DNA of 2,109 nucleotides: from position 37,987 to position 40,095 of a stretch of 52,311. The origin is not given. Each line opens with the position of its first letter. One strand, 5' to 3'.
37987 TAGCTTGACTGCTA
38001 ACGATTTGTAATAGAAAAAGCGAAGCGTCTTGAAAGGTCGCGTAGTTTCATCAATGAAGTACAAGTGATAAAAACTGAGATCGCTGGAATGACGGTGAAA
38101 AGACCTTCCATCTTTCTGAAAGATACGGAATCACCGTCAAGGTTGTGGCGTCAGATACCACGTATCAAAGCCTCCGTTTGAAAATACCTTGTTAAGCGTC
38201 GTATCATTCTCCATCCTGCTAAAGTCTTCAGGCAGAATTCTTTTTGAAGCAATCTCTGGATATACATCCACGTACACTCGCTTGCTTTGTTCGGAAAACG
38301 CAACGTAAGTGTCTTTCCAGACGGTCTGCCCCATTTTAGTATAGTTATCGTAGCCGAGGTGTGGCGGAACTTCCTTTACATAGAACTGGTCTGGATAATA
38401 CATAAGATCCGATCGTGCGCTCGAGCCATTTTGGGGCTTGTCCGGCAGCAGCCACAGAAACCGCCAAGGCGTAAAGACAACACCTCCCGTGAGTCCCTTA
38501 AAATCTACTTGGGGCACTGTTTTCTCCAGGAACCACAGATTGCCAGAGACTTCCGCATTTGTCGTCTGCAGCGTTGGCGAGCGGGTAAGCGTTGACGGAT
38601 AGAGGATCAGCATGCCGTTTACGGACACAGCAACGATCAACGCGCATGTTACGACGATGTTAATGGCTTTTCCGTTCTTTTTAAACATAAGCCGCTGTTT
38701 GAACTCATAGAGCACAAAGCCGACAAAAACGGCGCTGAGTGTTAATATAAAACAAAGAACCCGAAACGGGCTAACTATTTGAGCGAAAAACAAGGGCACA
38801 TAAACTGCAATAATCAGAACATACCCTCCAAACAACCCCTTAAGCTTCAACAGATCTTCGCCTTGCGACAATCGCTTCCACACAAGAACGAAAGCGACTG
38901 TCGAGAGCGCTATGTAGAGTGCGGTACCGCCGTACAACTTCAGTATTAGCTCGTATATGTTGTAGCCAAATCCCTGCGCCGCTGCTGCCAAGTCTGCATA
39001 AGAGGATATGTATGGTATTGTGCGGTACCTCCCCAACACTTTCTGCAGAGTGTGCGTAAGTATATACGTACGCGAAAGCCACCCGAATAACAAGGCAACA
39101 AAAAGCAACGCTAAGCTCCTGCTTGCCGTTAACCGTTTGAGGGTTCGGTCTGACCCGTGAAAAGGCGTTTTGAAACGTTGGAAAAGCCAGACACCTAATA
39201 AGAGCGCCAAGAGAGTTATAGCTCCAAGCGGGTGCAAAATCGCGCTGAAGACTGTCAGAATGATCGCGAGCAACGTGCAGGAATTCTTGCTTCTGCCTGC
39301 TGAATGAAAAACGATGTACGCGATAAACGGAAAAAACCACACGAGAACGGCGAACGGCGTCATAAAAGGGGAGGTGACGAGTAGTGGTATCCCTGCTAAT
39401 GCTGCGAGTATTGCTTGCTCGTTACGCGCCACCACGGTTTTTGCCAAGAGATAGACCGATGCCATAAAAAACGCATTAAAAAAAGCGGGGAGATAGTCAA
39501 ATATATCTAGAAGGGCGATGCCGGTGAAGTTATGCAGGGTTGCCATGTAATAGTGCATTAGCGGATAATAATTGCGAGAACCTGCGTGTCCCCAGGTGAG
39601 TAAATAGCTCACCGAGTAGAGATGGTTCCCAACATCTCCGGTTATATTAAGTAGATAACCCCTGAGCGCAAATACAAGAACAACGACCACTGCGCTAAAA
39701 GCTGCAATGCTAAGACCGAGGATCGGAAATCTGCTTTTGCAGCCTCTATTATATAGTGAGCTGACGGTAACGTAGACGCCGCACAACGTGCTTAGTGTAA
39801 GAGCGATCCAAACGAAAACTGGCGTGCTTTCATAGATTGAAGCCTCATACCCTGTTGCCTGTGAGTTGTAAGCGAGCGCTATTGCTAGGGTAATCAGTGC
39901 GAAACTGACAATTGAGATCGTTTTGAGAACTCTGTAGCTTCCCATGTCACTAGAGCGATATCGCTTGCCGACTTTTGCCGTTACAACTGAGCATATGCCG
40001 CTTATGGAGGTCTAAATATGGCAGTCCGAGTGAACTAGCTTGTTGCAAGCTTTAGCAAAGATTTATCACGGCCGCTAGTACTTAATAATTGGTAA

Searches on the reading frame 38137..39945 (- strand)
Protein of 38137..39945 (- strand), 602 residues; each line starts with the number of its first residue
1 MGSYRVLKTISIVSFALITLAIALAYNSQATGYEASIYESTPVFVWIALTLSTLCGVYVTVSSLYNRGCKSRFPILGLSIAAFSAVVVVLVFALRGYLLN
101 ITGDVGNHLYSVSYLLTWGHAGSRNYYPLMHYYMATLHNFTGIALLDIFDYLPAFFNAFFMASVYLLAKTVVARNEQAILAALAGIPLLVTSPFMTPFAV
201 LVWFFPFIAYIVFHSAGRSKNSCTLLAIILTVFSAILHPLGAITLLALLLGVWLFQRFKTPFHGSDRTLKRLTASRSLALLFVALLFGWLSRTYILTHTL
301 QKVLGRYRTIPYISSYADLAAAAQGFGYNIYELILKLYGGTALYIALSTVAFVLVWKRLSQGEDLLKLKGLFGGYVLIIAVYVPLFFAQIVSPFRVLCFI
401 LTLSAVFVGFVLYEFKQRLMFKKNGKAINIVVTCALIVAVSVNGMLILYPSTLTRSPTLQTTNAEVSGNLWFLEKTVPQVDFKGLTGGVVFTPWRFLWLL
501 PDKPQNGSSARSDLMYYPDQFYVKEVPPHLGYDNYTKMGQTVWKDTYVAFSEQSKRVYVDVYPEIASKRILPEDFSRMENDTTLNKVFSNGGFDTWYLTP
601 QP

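Call 8: search_protein_families(library=pfam, proteins=[window:38137-39945:-], max_evalue=0.001)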
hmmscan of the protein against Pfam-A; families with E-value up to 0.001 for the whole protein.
window:38137-39945:- (602 aa): 0 families

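Call 51: search_protein_families(library=ncbifam, proteins=[window:38137-39945:-], max_evalue=1e-10)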
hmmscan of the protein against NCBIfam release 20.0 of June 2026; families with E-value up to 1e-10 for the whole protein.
window:38137-39945:- (602 aa): 0 families

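Call 73: search_protein_families(library=pfam, proteins=[window:38137-39945:-], max_evalue=10)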
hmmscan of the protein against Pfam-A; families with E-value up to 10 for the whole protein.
window:38137-39945:- (602 aa): 0 families
